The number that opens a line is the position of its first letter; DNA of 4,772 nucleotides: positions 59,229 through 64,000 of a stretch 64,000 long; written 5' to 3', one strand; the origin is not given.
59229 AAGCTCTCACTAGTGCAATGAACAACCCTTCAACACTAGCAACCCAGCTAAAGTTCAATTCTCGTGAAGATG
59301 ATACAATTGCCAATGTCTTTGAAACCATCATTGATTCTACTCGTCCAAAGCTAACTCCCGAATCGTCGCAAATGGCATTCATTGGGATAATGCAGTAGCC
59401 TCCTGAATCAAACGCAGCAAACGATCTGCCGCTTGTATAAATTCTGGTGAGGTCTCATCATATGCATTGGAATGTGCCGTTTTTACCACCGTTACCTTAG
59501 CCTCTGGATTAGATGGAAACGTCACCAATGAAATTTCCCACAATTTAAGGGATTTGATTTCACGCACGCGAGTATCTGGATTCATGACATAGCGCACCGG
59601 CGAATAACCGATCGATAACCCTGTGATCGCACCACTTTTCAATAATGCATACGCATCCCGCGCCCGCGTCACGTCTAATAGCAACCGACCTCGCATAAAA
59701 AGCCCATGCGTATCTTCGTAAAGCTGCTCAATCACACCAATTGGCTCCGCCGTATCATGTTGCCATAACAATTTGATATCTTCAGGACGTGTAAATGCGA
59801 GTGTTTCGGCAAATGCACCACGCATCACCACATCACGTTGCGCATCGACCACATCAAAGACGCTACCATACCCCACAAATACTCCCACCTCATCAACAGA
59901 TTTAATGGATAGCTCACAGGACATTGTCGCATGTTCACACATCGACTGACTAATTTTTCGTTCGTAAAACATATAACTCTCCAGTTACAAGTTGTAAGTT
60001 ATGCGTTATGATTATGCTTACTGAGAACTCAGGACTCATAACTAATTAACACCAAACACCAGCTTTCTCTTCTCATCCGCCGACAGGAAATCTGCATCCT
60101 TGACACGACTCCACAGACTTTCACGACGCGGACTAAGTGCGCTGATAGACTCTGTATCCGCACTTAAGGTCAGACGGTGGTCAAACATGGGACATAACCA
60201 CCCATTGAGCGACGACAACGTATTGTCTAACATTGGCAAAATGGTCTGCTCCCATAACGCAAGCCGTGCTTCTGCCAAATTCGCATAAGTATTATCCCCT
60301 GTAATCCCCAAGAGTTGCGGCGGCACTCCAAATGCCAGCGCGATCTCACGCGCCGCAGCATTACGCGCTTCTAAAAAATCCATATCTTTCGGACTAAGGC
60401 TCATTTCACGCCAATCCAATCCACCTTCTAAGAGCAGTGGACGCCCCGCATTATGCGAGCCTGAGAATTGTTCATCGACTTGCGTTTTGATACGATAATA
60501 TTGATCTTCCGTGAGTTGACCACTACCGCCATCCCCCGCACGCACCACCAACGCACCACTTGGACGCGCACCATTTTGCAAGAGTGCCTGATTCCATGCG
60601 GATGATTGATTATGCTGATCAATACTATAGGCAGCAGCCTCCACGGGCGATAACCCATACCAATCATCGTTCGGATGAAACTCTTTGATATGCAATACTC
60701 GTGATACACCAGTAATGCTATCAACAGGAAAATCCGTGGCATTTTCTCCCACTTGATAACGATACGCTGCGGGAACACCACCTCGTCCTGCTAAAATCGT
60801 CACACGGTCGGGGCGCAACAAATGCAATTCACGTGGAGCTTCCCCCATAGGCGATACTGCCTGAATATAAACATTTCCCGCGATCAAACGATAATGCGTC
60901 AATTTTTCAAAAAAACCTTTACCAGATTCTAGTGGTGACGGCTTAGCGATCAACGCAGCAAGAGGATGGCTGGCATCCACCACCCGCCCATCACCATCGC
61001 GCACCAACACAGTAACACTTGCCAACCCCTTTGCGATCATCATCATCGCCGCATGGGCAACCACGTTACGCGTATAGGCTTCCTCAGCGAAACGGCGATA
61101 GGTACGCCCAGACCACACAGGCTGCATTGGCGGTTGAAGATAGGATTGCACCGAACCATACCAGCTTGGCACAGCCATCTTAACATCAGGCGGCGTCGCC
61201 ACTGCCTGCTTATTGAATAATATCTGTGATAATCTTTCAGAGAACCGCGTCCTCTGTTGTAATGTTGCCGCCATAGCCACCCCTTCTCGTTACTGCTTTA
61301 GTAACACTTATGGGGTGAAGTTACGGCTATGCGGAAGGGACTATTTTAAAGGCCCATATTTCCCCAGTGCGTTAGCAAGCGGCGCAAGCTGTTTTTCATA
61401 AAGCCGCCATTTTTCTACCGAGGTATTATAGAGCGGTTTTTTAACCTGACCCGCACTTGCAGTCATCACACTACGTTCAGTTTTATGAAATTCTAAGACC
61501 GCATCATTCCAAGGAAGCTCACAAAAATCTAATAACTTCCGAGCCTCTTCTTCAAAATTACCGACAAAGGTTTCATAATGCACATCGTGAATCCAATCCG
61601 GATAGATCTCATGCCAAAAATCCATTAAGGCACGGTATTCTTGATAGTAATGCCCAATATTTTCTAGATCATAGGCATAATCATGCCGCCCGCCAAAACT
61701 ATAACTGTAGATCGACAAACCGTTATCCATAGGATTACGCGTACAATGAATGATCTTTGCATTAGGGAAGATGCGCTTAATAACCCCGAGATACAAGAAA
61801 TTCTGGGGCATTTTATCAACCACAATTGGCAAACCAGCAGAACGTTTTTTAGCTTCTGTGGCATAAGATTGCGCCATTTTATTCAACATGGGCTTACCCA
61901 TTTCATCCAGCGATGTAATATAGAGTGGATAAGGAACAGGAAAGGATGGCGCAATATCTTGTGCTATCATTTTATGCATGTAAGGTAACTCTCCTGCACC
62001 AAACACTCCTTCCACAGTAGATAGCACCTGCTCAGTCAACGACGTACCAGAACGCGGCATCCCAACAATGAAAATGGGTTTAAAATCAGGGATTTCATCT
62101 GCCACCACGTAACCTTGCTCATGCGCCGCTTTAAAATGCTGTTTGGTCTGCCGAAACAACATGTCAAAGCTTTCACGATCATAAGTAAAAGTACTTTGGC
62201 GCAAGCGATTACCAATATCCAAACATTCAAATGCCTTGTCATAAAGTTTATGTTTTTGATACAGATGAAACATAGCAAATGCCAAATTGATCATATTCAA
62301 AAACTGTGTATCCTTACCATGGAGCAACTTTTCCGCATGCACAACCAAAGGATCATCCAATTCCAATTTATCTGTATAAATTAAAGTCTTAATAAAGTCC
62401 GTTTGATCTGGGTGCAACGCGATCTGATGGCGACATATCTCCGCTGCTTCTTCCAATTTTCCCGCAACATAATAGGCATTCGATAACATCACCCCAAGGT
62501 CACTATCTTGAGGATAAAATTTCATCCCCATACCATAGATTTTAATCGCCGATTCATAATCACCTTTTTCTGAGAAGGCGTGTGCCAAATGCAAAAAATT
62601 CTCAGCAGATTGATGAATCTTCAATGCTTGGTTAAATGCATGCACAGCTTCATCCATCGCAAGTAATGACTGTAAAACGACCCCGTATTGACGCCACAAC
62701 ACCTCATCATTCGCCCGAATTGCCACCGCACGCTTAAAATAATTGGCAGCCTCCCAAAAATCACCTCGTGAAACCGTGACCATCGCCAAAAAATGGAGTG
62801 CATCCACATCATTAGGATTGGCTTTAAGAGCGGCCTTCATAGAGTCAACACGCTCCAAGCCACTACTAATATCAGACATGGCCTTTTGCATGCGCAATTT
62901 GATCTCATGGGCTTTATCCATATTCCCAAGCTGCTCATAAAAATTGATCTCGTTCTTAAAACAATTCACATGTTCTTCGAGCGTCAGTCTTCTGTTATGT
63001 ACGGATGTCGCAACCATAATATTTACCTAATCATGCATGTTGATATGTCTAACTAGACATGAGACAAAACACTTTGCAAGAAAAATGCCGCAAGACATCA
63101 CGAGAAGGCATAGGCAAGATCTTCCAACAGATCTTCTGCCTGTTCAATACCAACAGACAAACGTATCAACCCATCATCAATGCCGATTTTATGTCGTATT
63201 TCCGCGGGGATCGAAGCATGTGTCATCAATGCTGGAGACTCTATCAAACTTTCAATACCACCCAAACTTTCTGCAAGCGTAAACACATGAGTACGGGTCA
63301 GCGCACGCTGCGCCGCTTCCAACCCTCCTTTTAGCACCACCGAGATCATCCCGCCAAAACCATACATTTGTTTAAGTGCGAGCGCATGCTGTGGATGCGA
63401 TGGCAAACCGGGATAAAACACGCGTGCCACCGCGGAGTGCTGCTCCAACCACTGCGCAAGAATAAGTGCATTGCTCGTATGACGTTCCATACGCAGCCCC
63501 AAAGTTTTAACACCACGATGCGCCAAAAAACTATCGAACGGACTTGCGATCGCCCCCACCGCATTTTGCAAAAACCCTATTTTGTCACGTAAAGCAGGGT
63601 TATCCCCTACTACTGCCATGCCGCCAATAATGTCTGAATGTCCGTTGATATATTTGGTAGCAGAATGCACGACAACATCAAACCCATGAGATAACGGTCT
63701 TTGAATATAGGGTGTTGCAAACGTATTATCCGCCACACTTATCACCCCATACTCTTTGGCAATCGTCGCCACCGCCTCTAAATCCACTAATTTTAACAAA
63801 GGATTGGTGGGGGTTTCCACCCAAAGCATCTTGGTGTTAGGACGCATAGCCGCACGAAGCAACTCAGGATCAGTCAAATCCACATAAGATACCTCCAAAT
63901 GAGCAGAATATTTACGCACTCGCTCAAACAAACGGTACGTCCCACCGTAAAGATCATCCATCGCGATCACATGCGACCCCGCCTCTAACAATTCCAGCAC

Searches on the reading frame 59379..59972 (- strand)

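Call 13: search_protein_families(library=ncbifam, proteins=[window:59379-59972:-], max_evalue=0.00001)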
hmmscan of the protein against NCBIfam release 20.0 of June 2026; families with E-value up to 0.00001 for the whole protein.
window:59379-59972:- (197 aa): 2 families
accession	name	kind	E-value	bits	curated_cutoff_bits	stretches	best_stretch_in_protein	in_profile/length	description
TIGR01543.1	proheadase_HK97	equivalog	4.2e-37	127.5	59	1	30-165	1-140/142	HK97 family phage prohead protease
NF045541.1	scaf_prot_MCP2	exception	3.4e-09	35.8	525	1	61-164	46-157/634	prohead protease/major capsid protein fusion protein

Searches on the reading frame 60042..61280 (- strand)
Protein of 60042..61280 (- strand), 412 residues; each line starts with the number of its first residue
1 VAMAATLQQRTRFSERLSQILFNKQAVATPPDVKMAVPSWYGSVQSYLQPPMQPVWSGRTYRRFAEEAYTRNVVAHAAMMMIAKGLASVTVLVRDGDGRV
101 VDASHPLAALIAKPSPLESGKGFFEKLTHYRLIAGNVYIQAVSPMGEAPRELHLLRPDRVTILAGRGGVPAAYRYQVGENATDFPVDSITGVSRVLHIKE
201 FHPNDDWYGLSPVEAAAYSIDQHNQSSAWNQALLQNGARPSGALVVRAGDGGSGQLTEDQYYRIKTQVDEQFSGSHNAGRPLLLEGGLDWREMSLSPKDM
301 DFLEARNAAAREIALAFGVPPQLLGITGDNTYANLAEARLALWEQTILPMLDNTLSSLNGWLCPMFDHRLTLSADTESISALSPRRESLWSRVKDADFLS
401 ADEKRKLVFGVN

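Call 13: search_protein_families(library=ncbifam, proteins=[window:60042-61280:-], max_evalue=0.00001)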
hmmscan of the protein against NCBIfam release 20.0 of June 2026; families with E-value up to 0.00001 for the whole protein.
window:60042-61280:- (412 aa): 2 families
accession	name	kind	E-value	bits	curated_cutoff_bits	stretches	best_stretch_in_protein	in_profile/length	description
TIGR01537.1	portal_HK97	equivalog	8e-58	196.2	112.05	1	66-407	3-335/343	phage portal protein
TIGR01540.1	portal_PBSX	equivalog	1.2e-07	31.2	166.05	1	191-349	131-301/320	phage portal protein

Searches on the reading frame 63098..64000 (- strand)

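Call 13: search_protein_families(library=ncbifam, proteins=[window:63098-64000:-], max_evalue=0.00001)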
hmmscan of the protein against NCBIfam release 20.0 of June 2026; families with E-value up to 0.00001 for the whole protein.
window:63098-64000:- (300 aa): 44 families (the best 25 are shown)
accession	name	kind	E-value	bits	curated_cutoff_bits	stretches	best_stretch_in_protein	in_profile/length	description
NF005871.0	PRK07811.1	equivalog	1.7e-119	398.9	513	1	4-299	96-386/389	cystathionine gamma-synthase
NF005810.0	PRK07671.1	equivalog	4.1e-113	378.2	594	1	2-299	82-376/377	bifunctional cystathionine gamma-lyase/homocysteine desulfhydrase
NF004821.0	PRK06176.1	equivalog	4.7e-113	377.9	642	1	2-299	82-376/380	cystathionine gamma-synthase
TIGR01328.1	met_gam_lyase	equivalog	7.4e-99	331.3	549.7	1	2-298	92-387/391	methionine gamma-lyase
TIGR02080.1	O_succ_thio_ly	equivalog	6.7e-98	327.9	504.55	1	3-299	85-379/382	cystathionine gamma-synthase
NF005695.0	PRK07503.1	equivalog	8.1e-95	317.9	666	1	3-299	99-394/403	methionine gamma-lyase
NF006450.0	PRK08776.1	equivalog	1.1e-94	317.5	730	1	4-297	95-386/405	O-succinylhomoserine (thiol)-lyase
NF004876.0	PRK06234.1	subfamily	1.1e-92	311.1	666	1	4-298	99-394/400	methionine gamma-lyase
NF005976.0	PRK08064.1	equivalog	4.4e-92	309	627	1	4-299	88-380/390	cystathionine beta-lyase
NF006003.0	PRK08133.1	equivalog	9.8e-92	307.7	522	1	2-297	99-392/396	O-succinylhomoserine sulfhydrylase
NF005263.0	PRK06767.1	equivalog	1.8e-89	300.5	617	1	2-298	94-382/392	methionine gamma-lyase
TIGR01329.1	cysta_beta_ly_E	equivalog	9.7e-88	294.4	487.5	1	2-299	79-378/383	cystathionine beta-lyase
NF006095.0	PRK08247.1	equivalog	6.4e-87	291.7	585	1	2-299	85-363/369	methionine biosynthesis PLP-dependent protein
NF006463.0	PRK08861.1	equivalog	9.2e-86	288.2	670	1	5-299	89-381/388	O-succinylhomoserine (thiol)-lyase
NF006347.0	PRK08574.1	equivalog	1.9e-85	286.9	477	1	2-299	86-382/385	cystathionine gamma-synthase family protein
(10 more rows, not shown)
